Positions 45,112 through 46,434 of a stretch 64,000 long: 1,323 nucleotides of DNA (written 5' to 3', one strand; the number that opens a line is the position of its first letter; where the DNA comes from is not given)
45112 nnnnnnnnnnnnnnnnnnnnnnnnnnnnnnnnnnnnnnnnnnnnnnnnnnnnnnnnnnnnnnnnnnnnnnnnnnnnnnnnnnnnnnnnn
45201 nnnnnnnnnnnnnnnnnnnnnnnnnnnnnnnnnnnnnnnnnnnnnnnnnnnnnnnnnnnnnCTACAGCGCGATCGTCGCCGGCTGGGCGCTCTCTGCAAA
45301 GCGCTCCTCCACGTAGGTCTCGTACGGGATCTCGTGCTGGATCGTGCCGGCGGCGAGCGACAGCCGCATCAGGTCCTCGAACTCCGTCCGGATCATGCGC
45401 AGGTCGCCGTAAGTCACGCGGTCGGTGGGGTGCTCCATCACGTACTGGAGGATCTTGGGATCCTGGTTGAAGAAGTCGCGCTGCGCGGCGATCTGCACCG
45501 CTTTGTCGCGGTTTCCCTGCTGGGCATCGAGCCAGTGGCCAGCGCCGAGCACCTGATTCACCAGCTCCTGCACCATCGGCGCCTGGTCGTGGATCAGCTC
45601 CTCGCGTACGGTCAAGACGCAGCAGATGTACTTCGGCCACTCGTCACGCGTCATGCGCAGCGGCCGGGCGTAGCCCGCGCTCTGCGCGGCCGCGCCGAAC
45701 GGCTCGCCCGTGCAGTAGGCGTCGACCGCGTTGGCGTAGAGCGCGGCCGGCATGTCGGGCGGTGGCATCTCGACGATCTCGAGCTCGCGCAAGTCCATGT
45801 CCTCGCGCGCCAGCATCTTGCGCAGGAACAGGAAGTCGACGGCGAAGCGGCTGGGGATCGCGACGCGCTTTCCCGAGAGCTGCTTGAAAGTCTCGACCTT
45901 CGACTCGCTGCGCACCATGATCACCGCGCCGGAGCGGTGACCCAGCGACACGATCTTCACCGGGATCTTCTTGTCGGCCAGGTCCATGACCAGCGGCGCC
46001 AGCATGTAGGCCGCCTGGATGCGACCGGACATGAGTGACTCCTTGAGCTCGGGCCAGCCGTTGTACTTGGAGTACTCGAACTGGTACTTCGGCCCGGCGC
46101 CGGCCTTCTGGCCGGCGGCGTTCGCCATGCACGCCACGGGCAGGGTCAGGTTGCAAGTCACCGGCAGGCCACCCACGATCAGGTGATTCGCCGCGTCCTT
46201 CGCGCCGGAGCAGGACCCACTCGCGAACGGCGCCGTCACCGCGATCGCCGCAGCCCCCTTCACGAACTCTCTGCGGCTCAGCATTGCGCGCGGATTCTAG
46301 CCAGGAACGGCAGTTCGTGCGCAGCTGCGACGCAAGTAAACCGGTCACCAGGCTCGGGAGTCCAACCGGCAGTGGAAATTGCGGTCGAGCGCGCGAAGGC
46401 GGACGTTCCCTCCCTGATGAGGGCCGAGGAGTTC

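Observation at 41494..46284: ABC importer operon with an ATPase fused to a flavin-halogenase-like domain, plus SCO1/SenC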

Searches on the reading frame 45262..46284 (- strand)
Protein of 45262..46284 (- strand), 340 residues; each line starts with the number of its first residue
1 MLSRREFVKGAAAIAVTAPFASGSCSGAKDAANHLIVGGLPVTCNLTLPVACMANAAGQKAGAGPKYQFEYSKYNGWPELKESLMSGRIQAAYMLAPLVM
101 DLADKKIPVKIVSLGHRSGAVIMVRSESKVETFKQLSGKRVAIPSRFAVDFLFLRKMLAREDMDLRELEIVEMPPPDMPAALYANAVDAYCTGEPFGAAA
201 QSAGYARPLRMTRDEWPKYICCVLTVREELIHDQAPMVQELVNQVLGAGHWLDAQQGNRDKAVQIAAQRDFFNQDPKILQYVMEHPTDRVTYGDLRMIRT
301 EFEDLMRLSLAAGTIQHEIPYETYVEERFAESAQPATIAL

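Call 3: search_protein_families(library=pfam, proteins=[window:45262-46284:-], max_evalue=0.01)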
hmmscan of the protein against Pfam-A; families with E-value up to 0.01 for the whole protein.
window:45262-46284:- (340 aa): 3 families
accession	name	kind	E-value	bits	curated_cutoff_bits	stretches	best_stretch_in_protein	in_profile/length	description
PF13379.11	NMT1_2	-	2.6e-28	99.9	24.7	1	52-266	22-251/252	NMT1-like family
PF09084.16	NMT1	-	4.7e-09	36.9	20.5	1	99-243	53-200/216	NMT1/THI5 like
PF12974.12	Phosphonate-bd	-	3.7e-06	26.9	27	1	67-168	29-136/242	ABC transporter, phosphonate, periplasmic substrate-binding protein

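Call 4: search_protein_families(library=ncbifam, proteins=[window:45262-46284:-], max_evalue=0.01)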
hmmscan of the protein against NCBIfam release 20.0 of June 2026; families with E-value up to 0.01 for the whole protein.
window:45262-46284:- (340 aa): 7 families
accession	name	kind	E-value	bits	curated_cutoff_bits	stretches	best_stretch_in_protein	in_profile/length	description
TIGR01728.1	SsuA_fam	subfamily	2.3e-27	96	163.5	1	53-329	16-288/290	aliphatic sulfonate ABC transporter substrate-binding protein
NF040735.1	SBP_SaoX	equivalog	1.9e-12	46.9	300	1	78-243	40-209/330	ABC transporter substrate-binding subunit SaoX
NF008588.0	PRK11553.1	subfamily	4.1e-09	35.8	299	1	119-286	110-270/319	aliphatic sulfonate ABC transporter substrate-binding protein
TIGR01729.1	taurine_ABC_bnd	equivalog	8.5e-09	35.2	304.25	1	63-191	23-152/300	taurine ABC transporter substrate-binding protein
TIGR02122.1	TRAP_TAXI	subfamily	5.8e-06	25.4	84.35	1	84-198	78-204/320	TAXI family TRAP transporter solute-binding subunit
NF008553.0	PRK11480.1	equivalog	0.00025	20.4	490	1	68-232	52-215/320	taurine ABC transporter substrate-binding protein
TIGR01409.1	TAT_signal_seq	domain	0.0028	17.9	16.7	1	2-22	1-21/29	twin-arginine translocation signal domain-containing protein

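Call 37: find_homologous_proteins(query=window:45262-46284:-, max_evalue=1e-20)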
Query window:45262-46284:- (340 aa): 5161 proteins with E <= 1e-20 among 8000 candidates; the best 120 are listed.
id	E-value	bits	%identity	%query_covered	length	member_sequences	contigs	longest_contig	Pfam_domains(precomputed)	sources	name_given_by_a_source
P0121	2.5e-225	765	100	100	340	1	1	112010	PF13379.12,PF09084.17,PF12974.13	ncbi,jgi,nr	ncbi:MAG TPA: ABC transporter substrate-binding protein [Myxococcota bacterium]|nr:ABC transporter s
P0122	7.1e-208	707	93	100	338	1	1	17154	PF13379.12,PF09084.17,PF12974.13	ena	-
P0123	1.4e-179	614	81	100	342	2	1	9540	PF13379.12,PF10518.15,PF09084.17,PF12974.13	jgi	jgi:NitT/TauT family transport system substrate-binding protein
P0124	1.1e-176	605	80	100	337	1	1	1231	PF13379.12,PF09084.17,PF12974.13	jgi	-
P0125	1.1e-175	602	79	100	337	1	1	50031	PF13379.12,PF09084.17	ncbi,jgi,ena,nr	ncbi:MAG TPA: ABC transporter substrate-binding protein [Myxococcota bacterium]|nr:ABC transporter s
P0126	2.4e-172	591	78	100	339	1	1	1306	PF13379.12,PF09084.17,PF12974.13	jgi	-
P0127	1.4e-171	588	81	93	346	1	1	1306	PF13379.12,PF09084.17,PF12974.13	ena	-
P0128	1.5e-171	588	77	100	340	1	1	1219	PF13379.12,PF09084.17,PF12974.13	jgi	jgi:NitT/TauT family transport system substrate-binding protein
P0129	2.2e-171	588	76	100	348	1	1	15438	PF13379.12,PF09084.17,PF12974.13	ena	-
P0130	5.4e-171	586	78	100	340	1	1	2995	PF13379.12,PF09084.17,PF12974.13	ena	-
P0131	3.2e-170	584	75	100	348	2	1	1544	PF13379.12,PF09084.17,PF12974.13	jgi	-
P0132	6.3e-170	583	77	100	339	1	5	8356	PF13379.12,PF09084.17,PF12974.13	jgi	jgi:NitT/TauT family transport system substrate-binding protein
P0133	1.8e-169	581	76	100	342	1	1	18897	PF13379.12,PF09084.17,PF12974.13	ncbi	ncbi:MAG TPA: ABC transporter substrate-binding protein [Povalibacter sp.]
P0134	2.3e-169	581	77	100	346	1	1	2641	PF13379.12,PF09084.17,PF12974.13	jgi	jgi:NitT/TauT family transport system substrate-binding protein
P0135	1.8e-168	578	76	100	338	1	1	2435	PF13379.12,PF09084.17,PF12974.13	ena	-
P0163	6.4e-165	566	75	100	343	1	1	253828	PF13379.12,PF09084.17,PF12974.13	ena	-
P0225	1.0e-162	559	73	100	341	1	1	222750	PF13379.12,PF09084.17,PF12974.13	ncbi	ncbi:MAG: ABC transporter substrate-binding protein [Steroidobacteraceae bacterium]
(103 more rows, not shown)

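Call 39: find_encoding_contigs(protein=P0225, flank=10000, max_places=1)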
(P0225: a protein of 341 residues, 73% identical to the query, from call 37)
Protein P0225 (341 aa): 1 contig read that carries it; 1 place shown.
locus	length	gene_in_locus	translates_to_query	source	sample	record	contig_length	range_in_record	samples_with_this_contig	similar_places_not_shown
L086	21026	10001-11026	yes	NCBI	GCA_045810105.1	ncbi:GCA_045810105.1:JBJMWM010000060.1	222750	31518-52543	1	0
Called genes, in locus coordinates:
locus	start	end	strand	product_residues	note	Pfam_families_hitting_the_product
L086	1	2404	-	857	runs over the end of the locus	PF07715:Plug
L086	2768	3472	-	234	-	PF01966:HD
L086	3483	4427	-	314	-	-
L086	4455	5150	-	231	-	PF04264:YceI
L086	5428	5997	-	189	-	PF01814:Hemerythrin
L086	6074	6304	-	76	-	-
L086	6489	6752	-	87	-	-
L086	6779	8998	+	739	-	PF20656:MS_N, PF20658:MSG_insertion, PF01274:MS_TIM-barrel, PF20659:MS_C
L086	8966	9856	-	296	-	PF03631:Virul_fac_BrkB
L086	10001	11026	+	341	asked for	PF13379:NMT1_2, PF12974:Phosphonate-bd (weak), PF09084:NMT1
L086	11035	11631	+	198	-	PF00578:AhpC-TSA, PF02630:SCO1-SenC, PF08534:Redoxin (weak)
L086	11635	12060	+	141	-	-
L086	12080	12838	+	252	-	PF00528:BPD_transp_1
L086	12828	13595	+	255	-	PF00005:ABC_tran, PF13304:AAA_21 (faint)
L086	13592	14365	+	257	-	PF03372:Exo_endo_phos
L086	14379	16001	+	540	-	PF00070:Pyr_redox (faint), PF01266:DAO (weak), PF01593:Amino_oxidase, PF01946:Thi4 (weak), PF07992:Pyr_redox_2 (faint), PF13450:NAD_binding_8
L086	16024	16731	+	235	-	PF13302:Acetyltransf_3, PF00583:Acetyltransf_1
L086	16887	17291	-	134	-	PF02482:Ribosomal_S30AE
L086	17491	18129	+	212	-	PF00881:Nitroreductase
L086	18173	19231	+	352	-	PF01063:Aminotran_4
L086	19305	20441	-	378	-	PF01408:GFO_IDH_MocA, PF02894:GFO_IDH_MocA_C, PF22725:GFO_IDH_MocA_C3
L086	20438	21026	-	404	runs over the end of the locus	PF01306:LacY_symp, PF03825:Nuc_H_symport, PF07690:MFS_1, PF12832:MFS_1_like, PF07690:MFS_1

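Call 40: find_encoding_contigs(protein=P0163, flank=10000, max_places=1)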
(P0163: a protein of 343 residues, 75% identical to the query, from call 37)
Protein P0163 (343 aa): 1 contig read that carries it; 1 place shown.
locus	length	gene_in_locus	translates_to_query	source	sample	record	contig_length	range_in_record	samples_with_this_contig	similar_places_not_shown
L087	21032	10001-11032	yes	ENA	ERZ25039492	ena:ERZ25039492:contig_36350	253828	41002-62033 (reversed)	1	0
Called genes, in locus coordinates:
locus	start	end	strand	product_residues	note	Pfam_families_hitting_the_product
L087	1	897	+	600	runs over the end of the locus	PF00814:TsaD, PF00398:RrnaAD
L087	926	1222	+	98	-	PF07238:PilZ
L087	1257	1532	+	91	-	-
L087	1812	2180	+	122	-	PF02548:Pantoate_transf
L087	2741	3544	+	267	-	PF02569:Pantoate_ligase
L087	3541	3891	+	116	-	PF02261:Asp_decarbox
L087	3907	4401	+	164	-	PF01668:SmpB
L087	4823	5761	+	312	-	-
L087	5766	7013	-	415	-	PF00067:p450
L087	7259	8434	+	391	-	-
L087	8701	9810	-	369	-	PF00266:Aminotran_5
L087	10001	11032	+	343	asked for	PF13379:NMT1_2, PF12974:Phosphonate-bd (weak), PF09084:NMT1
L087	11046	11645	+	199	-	PF00578:AhpC-TSA (weak), PF02630:SCO1-SenC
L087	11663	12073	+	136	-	-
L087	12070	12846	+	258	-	PF00528:BPD_transp_1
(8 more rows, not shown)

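Call 58: search_solved_structures(query=window:45262-46284:-, max_evalue=0.01, show_alignments=3)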
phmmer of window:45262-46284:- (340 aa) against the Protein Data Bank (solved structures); distinct sequences matched with E-value up to 0.01: 14.
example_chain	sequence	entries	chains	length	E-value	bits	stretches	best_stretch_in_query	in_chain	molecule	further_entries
3un6_A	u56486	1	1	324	4.4e-29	105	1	28-305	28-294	ABC transporter substrate-binding protein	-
2i48_A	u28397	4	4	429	6.2e-08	35.6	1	128-281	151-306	Bicarbonate transporter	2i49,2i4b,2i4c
2g29_A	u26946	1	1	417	2.5e-07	33.5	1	130-273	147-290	Nitrate transport protein nrtA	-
8wm7_C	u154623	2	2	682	1.4e-06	31.1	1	71-289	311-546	Nitrate transport ATP-binding protein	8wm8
8w9m_C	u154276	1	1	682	1.4e-06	31.1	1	71-289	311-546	Nitrate transport ATP-binding protein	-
3e4r_A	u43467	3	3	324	7.5e-06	28.7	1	67-209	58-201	Nitrate transport protein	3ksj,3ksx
3uif_A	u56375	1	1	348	2.7e-05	26.9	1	77-264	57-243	Sulfonate ABC transporter, periplasmic sulfonate-binding protein SsuA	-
9uai_E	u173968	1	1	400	0.0002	24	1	148-275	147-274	Nitrate transport ATP-binding subunits C and D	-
9uak_A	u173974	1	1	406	0.00021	24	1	148-275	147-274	C terminal regulatory domain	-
6ssy_A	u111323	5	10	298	0.00035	23.2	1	69-232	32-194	Taurine-binding periplasmic protein | Taurine ABC transporter substrate-binding protein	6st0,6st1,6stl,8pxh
9u9z_C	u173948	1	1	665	0.00052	22.7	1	148-275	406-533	CmpC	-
9ua0_C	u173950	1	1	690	0.00055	22.6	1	148-275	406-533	CmpC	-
9ua1_C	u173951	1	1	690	0.00055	22.6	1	148-275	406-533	CmpC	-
2x26_A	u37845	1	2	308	0.00071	22.2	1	66-210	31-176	PERIPLASMIC ALIPHATIC SULPHONATES-BINDING PROTEIN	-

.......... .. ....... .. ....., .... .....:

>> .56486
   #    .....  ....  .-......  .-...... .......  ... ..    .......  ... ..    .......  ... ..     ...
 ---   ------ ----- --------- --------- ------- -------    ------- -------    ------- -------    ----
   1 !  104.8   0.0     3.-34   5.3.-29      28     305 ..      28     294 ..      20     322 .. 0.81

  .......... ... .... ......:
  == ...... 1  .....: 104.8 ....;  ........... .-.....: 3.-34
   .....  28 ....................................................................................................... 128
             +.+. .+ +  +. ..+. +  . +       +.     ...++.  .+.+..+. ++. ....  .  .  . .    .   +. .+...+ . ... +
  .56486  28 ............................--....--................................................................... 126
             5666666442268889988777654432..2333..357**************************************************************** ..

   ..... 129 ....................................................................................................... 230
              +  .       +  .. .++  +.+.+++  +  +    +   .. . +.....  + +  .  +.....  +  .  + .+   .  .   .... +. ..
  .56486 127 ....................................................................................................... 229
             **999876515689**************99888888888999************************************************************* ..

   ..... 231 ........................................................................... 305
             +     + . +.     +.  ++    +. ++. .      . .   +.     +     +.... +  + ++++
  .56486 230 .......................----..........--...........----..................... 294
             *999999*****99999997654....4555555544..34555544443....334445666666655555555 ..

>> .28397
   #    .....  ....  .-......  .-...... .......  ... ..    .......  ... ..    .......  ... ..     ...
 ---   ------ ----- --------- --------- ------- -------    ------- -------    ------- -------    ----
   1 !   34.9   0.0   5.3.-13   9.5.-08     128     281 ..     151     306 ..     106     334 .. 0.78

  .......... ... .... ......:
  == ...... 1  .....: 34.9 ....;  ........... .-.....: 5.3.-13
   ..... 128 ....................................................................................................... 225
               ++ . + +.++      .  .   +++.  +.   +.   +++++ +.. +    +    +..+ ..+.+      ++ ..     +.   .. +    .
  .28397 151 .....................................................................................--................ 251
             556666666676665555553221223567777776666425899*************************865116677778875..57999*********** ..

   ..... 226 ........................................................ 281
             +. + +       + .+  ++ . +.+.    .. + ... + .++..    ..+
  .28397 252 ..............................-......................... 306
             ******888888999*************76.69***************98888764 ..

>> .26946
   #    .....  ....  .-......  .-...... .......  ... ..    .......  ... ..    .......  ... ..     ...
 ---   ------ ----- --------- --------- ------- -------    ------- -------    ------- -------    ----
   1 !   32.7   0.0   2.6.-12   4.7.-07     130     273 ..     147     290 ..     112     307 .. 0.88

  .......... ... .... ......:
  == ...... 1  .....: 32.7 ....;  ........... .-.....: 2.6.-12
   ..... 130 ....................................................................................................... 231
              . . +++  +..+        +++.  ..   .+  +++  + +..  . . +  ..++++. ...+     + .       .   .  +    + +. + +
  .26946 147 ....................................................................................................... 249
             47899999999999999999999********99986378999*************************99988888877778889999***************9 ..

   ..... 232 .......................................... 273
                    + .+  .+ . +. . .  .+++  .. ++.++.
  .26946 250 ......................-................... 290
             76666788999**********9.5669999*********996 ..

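Call 68: predict_structure(alignment_id=A4)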
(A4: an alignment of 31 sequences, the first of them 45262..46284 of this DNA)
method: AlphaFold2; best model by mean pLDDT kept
length: 340 residues; sequences in the alignment: 31
mean_pLDDT: 72.6   pTM: 0.73
mean pLDDT of the five models: 72.6, 69.5, 65.2, 61.1, 56.6
residues with pLDDT >= 90: 68; 70-90: 133; 50-70: 86; < 50: 53
segments of 3 or more residues with pLDDT < 50: 9-29, 174-196
pLDDT, mean of each block of 10 residues (from residue 1): 46 41 40 84 76 91 87 75 87 81 88 68 73 84 58 73 83 48 45 48 60 57 87 94 91 87 87 72 56 66 76 77 90 90
secondary structure, 60 per line:
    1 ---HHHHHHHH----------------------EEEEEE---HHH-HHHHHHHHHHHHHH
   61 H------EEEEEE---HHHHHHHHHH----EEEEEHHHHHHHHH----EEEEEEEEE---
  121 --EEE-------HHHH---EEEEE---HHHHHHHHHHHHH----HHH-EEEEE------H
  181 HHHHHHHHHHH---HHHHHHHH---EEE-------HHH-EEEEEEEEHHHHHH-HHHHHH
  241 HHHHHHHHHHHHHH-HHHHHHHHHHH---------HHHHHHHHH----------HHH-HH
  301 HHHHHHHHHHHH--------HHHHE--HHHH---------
elements in order: H4-11 E34-39 H47-61 E68-73 H77-86 E91-95 H96-104 E109-117 E123-125 H133-136 E140-144 H148-160 E169-173 H180-191 H195-202 E206-208 E220-227 H228-233 H235-254 H256-266 H276-284 H299-312 H321-324 H328-331

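Call 73: fold_search(model_id=the predicted structure, library=pdb)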
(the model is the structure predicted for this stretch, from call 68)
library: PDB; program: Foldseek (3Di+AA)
matches with E <= 10: 1220; with E <= 0.001: 370
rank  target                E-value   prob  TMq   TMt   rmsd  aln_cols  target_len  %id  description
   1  3un6                  1.2e-19  1.00  0.68  0.78   4.4       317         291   25  2.0 Angstrom Crystal Structure of Ligand Binding Component of ABC-type Import System from Staphylococcus aureus with Zin (released 2011-12-07)
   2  3e4r                  9.3e-14  1.00  0.61  0.70   4.8       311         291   17  Crystal structure of the alkanesulfonate binding protein (SsuA) from the phytopathogenic bacteria Xanthomonas axonopodis (released 2008-09-23)
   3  3uif                  9.3e-14  1.00  0.61  0.63   5.7       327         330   15  CRYSTAL STRUCTURE OF putative sulfonate ABC transporter, periplasmic sulfonate-binding protein SsuA from Methylobacillus (released 2011-11-23)
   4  3ksj                  1.2e-13  1.00  0.63  0.72   4.3       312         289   17  The alkanesulfonate-binding protein SsuA from Xabthomonas axonopodis pv. citri bound to MES (released 2010-10-13)
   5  3ksx                  2.1e-13  1.00  0.62  0.71   4.8       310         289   17  The alkanesulfonate-binding protein SsuA from Xanthomonas axonopodis pv. citri bound to MOPS (released 2010-10-13)
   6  9b1v                  1.1e-12  1.00  0.58  0.66   8.2       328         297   15  Crystal structure of PqqT with PQQ and Gd3+ bound (released 2024-08-21)
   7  6ssy_B                4.8e-12  1.00  0.60  0.67   5.2       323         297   15  Taurine ABC transporter substrate binding protein TauA from E. coli in complex with 2-Aminoethylphosphonic acid (released 2019-12-18)
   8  6ssy_A                5.7e-12  1.00  0.61  0.69   4.6       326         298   16  Taurine ABC transporter substrate binding protein TauA from E. coli in complex with 2-Aminoethylphosphonic acid (released 2019-12-18)
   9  9uak                  8.5e-12  1.00  0.55  0.51  12.2       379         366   17  Crystal structure of C terminal regulatory domain of cyanobacterial bicarbonate transporter CmpABCD (released 2026-04-08)
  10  4nmy_A                9.0e-12  1.00  0.63  0.70   4.5       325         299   14  Crystal Structure of the Thiamin-bound form of Substrate-binding Protein of ABC Transporter from Clostridium difficile (released 2013-12-04)
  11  9ooz                  1.1e-11  1.00  0.64  0.72   4.5       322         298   15  Crystal structure of PqqT Y161W Variant with PQQ bound (released 2025-10-15)
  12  2de2                  1.2e-11  1.00  0.56  0.55   5.8       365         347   15  Crystal structure of desulfurization enzyme DSZB (released 2006-08-01)
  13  2de3_A                1.3e-11  1.00  0.53  0.53   6.7       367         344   14  Crystal structure of DSZB C27S mutant in complex with 2'-hydroxybiphenyl-2-sulfinic acid (released 2006-08-01)
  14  2de3_B                1.4e-11  1.00  0.51  0.50   7.1       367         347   15  Crystal structure of DSZB C27S mutant in complex with 2'-hydroxybiphenyl-2-sulfinic acid (released 2006-08-01)
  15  9b1u                  1.7e-11  1.00  0.60  0.68   7.9       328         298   15  Crystal structure of PqqT with PQQ bound (released 2024-08-21)
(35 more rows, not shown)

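Call 81: find_encoding_contigs(protein=P0121, flank=7000, max_places=2)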
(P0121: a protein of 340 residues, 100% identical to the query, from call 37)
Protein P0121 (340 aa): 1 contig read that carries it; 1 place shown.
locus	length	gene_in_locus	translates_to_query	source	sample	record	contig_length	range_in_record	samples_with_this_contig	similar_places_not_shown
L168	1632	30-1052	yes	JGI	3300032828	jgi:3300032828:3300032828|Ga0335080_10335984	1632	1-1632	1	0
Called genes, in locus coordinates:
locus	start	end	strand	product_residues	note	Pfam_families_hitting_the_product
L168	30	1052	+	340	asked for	PF13379:NMT1_2, PF12974:Phosphonate-bd (weak), PF09084:NMT1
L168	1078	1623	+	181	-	PF00578:AhpC-TSA (weak), PF02630:SCO1-SenC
